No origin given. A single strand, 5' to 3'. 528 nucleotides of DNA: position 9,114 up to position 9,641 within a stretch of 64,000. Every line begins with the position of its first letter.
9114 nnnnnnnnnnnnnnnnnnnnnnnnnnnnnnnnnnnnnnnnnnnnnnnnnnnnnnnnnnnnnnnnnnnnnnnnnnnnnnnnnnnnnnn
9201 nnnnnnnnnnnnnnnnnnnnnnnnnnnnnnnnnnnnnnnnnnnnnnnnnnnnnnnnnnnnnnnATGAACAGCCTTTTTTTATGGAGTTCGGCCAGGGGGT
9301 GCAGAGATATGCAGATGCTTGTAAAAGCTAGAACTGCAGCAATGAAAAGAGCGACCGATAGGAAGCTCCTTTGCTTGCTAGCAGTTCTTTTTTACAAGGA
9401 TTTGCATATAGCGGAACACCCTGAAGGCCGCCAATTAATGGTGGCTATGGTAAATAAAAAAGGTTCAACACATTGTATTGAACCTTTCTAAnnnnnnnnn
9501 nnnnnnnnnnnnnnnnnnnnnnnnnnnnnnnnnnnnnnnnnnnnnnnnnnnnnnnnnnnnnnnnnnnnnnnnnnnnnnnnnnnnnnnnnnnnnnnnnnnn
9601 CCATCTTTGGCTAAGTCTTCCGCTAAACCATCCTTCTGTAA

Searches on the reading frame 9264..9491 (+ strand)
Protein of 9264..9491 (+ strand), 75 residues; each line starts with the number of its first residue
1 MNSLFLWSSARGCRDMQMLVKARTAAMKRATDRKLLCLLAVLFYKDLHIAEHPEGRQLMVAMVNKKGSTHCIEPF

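Call 10: search_protein_families(library=pfam, proteins=[window:9264-9491:+], max_evalue=0.01)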
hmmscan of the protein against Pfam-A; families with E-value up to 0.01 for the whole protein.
window:9264-9491:+ (75 aa): 0 families

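Call 16: find_homologous_proteins(query=window:9264-9488:+, max_evalue=10)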
Query seq(75 aa) (75 aa): 1 proteins with E <= 10 among 1 candidates.
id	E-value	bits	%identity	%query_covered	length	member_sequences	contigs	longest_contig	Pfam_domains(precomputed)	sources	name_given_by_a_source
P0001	4.4e-43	161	99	100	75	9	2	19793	-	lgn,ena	-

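Call 27: find_related_loci(query=window:9264-9488:+, collection=viral_contigs, flank=3000)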
Query seq(75 aa) (75 aa) in viral_contigs; peptide patterns used: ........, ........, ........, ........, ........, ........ (x = any residue, [..] = any of these).
8 stretches matched a pattern; 1 encode a relative of the query (tblastn E <= 1e-3); 1 distinct loci.
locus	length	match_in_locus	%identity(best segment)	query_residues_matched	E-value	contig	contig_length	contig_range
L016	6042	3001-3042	79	47-60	1e-5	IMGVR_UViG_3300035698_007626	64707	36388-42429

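Call 30: find_related_loci(query=window:9264-9488:+, collection=metagenome_contigs, flank=3000)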
Query seq(75 aa) (75 aa) in metagenome_contigs; peptide patterns used: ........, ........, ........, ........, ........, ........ (x = any residue, [..] = any of these).
150 stretches matched a pattern, but none encodes a relative of the query by tblastn (E <= 1e-3).

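Call 53: search_protein_representatives(protein=window:9264-9488:+)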
Query: 75 residues. Proteins with E-value up to 0.001 (for the whole library): 2; up to 1e-10: 1; up to 1e-30: 1. The best 2 are listed.
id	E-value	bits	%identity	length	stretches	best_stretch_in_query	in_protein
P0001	1.4e-43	161.4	99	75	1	1-75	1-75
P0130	4.4e-04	36.5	41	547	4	3-26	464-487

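Call 76: list_cluster_members(proteins=[P0001])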
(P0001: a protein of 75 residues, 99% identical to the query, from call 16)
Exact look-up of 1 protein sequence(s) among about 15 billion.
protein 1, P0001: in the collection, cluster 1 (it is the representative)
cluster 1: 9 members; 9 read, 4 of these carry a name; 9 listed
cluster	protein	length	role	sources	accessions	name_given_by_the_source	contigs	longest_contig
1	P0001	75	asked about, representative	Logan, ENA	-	-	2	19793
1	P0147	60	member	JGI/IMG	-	hypothetical protein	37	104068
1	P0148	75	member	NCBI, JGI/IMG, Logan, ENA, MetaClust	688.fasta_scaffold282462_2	hypothetical protein | \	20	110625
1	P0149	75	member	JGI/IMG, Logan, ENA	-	hypothetical protein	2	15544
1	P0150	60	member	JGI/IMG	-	hypothetical protein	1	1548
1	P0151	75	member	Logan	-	-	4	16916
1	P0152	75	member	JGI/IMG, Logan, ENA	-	-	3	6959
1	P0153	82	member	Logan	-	-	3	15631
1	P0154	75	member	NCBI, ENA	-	-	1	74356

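Call 78: find_encoding_contigs(protein=P0154, flank=2000, max_places=3)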
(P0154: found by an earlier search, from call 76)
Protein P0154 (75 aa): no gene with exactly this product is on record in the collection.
